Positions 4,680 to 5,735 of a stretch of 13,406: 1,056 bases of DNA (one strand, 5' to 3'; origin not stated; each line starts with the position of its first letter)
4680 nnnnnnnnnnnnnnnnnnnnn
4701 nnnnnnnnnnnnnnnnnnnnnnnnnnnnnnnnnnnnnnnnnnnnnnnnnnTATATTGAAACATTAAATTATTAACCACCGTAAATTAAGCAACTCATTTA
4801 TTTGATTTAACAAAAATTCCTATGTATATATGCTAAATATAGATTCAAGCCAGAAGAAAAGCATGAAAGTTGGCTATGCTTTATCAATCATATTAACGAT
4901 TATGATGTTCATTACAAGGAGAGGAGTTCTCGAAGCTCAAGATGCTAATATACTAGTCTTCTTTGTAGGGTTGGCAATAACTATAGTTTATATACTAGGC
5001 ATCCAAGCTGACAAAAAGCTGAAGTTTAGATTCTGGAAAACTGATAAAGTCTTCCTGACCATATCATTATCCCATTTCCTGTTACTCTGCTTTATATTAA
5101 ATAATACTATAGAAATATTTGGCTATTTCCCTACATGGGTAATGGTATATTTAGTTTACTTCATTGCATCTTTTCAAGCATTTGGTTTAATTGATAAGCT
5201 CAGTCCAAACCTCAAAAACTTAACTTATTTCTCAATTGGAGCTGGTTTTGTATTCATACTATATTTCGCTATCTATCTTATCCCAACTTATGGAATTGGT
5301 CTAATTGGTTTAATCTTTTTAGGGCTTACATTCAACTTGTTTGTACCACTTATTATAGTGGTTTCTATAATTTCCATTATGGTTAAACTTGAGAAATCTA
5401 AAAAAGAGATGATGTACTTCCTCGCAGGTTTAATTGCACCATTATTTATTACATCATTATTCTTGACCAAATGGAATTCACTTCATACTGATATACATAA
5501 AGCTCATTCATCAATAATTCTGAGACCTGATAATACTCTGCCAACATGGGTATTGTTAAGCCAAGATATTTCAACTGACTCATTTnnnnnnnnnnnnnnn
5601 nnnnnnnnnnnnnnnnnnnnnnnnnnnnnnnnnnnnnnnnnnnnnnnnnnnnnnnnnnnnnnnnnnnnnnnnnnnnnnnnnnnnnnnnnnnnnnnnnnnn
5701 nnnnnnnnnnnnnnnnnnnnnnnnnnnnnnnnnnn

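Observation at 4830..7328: Unusual architecture for an exosortase substrate: N-terminal ~7-TM domain instead of a signal peptide, plus C-terminal PEP-CTERM-like anchor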

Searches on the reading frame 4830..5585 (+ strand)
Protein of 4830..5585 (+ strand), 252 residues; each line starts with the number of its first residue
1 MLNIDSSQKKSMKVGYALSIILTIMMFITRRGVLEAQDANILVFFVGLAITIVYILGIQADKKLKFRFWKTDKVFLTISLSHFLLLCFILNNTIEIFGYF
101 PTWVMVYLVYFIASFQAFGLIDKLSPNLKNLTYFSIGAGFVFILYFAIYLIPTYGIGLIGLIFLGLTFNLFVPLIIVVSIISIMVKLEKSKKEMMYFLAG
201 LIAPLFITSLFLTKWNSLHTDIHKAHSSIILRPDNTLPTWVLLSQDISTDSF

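Call 16: search_protein_families(library=ncbifam, proteins=[window:4830-5585:+], max_evalue=10)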
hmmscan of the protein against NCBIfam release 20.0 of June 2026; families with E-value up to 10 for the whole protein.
seq(252 aa): 3 families
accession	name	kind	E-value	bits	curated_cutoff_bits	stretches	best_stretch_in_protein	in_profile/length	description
TIGR04477.1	sorted_by_XrtN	equivalog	1.9e-37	128.8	250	1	14-250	3-241/822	XrtN system VIT domain-containing protein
TIGR04286.1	MSEP-CTERM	equivalog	2e-07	29.3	150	1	42-224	177-369/920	MSEP-CTERM sorting domain-containing protein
TIGR03024.1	arch_PEF_CTERM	domain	6.2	7.2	23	2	168-191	4-25/25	PEF-CTERM sorting domain-containing protein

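Call 17: search_protein_families(library=pfam, proteins=[window:4830-5585:+], max_evalue=10)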
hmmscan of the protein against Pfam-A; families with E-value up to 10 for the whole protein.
seq(252 aa): 0 families

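Call 40: predict_structure(alignment_id=A2)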
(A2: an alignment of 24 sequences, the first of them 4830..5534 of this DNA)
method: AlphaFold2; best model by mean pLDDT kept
length: 235 residues; sequences in the alignment: 24
mean_pLDDT: 85.9   pTM: 0.82
mean pLDDT of the five models: 85.9, 85.1, 84.8, 84.7, 83.6
residues with pLDDT >= 90: 123; 70-90: 82; 50-70: 28; < 50: 2
segments of 3 or more residues with pLDDT < 50: none
pLDDT, mean of each block of 10 residues (from residue 1): 66 94 92 71 90 88 59 89 93 77 91 96 94 97 93 82 72 94 91 96 94 89 79 67
secondary structure, 60 per line:
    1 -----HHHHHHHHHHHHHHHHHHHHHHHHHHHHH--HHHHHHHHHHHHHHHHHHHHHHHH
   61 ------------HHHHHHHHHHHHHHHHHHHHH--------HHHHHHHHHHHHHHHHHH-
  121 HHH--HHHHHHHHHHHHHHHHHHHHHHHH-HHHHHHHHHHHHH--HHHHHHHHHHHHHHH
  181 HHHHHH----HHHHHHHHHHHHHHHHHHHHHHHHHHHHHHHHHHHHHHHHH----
elements in order: H6-34 H37-60 H73-93 H102-119 H126-149 H151-163 H166-186 H191-231

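Call 44: search_protein_representatives(alignment_id=A2)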
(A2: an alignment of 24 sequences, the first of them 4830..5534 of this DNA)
Query: 24 sequences, 240 profile positions. Proteins with E-value up to 0.001 (for the whole library): 411; up to 1e-10: 343; up to 1e-30: 108. The best 150 are listed.
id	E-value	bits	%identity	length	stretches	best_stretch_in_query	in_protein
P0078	1.1e-77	277.0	-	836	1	1-239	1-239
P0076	4.5e-75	268.5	-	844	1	2-239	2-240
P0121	7.5e-73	261.2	-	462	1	9-240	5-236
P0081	7.1e-72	258.0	-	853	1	2-240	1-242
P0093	4.7e-67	242.2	-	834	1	4-240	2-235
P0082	9.0e-67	241.3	-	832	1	1-231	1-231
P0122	4.9e-66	238.9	-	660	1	11-240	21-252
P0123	1.3e-65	237.5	-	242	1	4-240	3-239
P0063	8.9e-64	231.5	-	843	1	3-240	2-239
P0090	2.9e-62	226.5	-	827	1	6-239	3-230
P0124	8.7e-62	225.0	-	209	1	1-208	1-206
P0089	6.6e-59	215.5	-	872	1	5-240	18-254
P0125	5.9e-56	205.9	-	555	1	3-240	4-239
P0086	1.5e-55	204.5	-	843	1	10-240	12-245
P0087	2.1e-54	200.8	-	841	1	6-226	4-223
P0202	1.0e-31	126.5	-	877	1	7-229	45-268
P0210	3.1e-31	124.9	-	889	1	9-224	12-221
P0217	2.0e-30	122.3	-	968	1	13-229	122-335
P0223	3.7e-30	121.4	-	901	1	5-227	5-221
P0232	1.0e-29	120.0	-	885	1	10-232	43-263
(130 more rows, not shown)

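Call 63: fold_search(model_id=the predicted structure, library=pdb)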
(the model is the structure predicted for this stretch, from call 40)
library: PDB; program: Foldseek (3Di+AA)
matches with E <= 10: 173; with E <= 0.001: 0
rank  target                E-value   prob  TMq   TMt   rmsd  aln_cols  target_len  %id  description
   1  7n0k_A                4.7e-01  0.16  0.19  0.14  17.5       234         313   18  Cryo-EM structure of TACAN in the apo form (TMEM120A) (released 2021-09-15)
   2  9jih_B                5.5e-01  0.09  0.14  0.13  29.5       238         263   16  Crystal structure of BAR domain of ACAP4 (released 2026-01-14)
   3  6niy_R                7.7e-01  0.13  0.17  0.16  20.5       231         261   14  A high-resolution cryo-electron microscopy structure of a calcitonin receptor-heterotrimeric Gs protein complex (released 2019-01-23)
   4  2elb                  8.4e-01  0.12  0.19  0.14  32.1       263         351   10  Crystal Structure of the BAR-PH domain of human APPL1 (released 2007-05-29)
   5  9jih_A                1.1e+00  0.10  0.18  0.17  29.8       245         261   13  Crystal structure of BAR domain of ACAP4 (released 2026-01-14)
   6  5c5b_D                1.1e+00  0.10  0.19  0.13  31.9       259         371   11  Crystal Structure of Human APPL BAR-PH Heterodimer (released 2016-06-22)
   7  4ycr                  1.4e+00  0.14  0.24  0.20  19.9       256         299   15  Structure determination of an integral membrane protein at room temperature from crystals in situ (released 2015-06-03)
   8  9s98_B                1.4e+00  0.08  0.16  0.17  22.1       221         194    8  CdvB2 filament - high twist, class A (released 2026-01-28)
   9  6bwm_B                1.5e+00  0.09  0.22  0.12  18.0       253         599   13  Crystal structure of the TRPV2 ion channel (released 2018-05-02)
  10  7o0y_E                1.6e+00  0.10  0.21  0.21  13.7       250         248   12  ABC transporter NosDFY, nucleotide-free in GDN (released 2022-04-13)
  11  1sum                  2.0e+00  0.23  0.34  0.35  10.1       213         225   11  Crystal structure of a hypothetical protein at 2.0 A resolution (released 2004-08-24)
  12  6bwj_B                2.0e+00  0.12  0.27  0.14  16.7       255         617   14  Crystal structure of the TRPV2 ion channel in complex with RTx (released 2018-05-02)
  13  9k49_B                2.1e+00  0.07  0.16  0.17  28.8       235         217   13  Cryo-EM structure of inner membrane TolQRA complex in CYMAL-6-Neopentyl Glycol detergent micelles (released 2025-07-09)
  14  5c5b_B                2.1e+00  0.07  0.19  0.13  32.2       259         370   12  Crystal Structure of Human APPL BAR-PH Heterodimer (released 2016-06-22)
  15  5c5b_C                2.3e+00  0.08  0.20  0.14  31.0       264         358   11  Crystal Structure of Human APPL BAR-PH Heterodimer (released 2016-06-22)
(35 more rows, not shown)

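Call 67: search_protein_families(library=ncbifam, proteins=[P0217, P0223, P0210, P0232, P0202], max_evalue=0.00001)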
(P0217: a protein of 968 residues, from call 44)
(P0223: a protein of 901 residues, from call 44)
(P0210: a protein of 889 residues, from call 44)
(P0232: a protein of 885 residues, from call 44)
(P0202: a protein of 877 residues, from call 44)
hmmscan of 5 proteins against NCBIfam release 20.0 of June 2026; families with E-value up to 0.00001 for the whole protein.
P0217 (968 aa): 2 families
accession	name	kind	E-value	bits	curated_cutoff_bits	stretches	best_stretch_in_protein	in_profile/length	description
TIGR04477.1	sorted_by_XrtN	equivalog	2.6e-212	707.3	250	1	130-961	11-821/822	XrtN system VIT domain-containing protein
TIGR04286.1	MSEP-CTERM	equivalog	4.5e-11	41.5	150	1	483-577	497-592/920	MSEP-CTERM sorting domain-containing protein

P0223 (901 aa): 2 families
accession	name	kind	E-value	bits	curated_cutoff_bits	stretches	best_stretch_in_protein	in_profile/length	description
TIGR04477.1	sorted_by_XrtN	equivalog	9.6e-242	804.6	250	2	15-736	3-711/822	XrtN system VIT domain-containing protein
TIGR04286.1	MSEP-CTERM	equivalog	6e-10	37.7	150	1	111-443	250-573/920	MSEP-CTERM sorting domain-containing protein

P0210 (889 aa): 2 families
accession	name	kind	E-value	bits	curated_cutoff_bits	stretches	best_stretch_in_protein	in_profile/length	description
TIGR04477.1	sorted_by_XrtN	equivalog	5.1e-270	898.2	250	2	18-589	3-577/822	XrtN system VIT domain-containing protein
TIGR04286.1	MSEP-CTERM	equivalog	5e-14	51.2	150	1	320-448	450-573/920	MSEP-CTERM sorting domain-containing protein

P0232 (885 aa): 3 families
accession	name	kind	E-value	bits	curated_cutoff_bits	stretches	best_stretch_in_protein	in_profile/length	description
TIGR04477.1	sorted_by_XrtN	equivalog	5e-263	875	250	1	52-876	6-820/822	XrtN system VIT domain-containing protein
TIGR04286.1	MSEP-CTERM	equivalog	1.9e-12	46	150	1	342-483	435-573/920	MSEP-CTERM sorting domain-containing protein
TIGR02921.1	PEP_integral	hypoth_equivalog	3.9e-06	25.3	200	0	389-484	422-517/922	TIGR02921 family PEP-CTERM protein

P0202 (877 aa): 2 families
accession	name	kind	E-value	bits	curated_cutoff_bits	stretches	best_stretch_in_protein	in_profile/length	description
TIGR04477.1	sorted_by_XrtN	equivalog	1.8e-215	717.7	250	1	53-866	3-817/822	XrtN system VIT domain-containing protein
TIGR04286.1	MSEP-CTERM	equivalog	3.9e-09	35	150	1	403-502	493-588/920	MSEP-CTERM sorting domain-containing protein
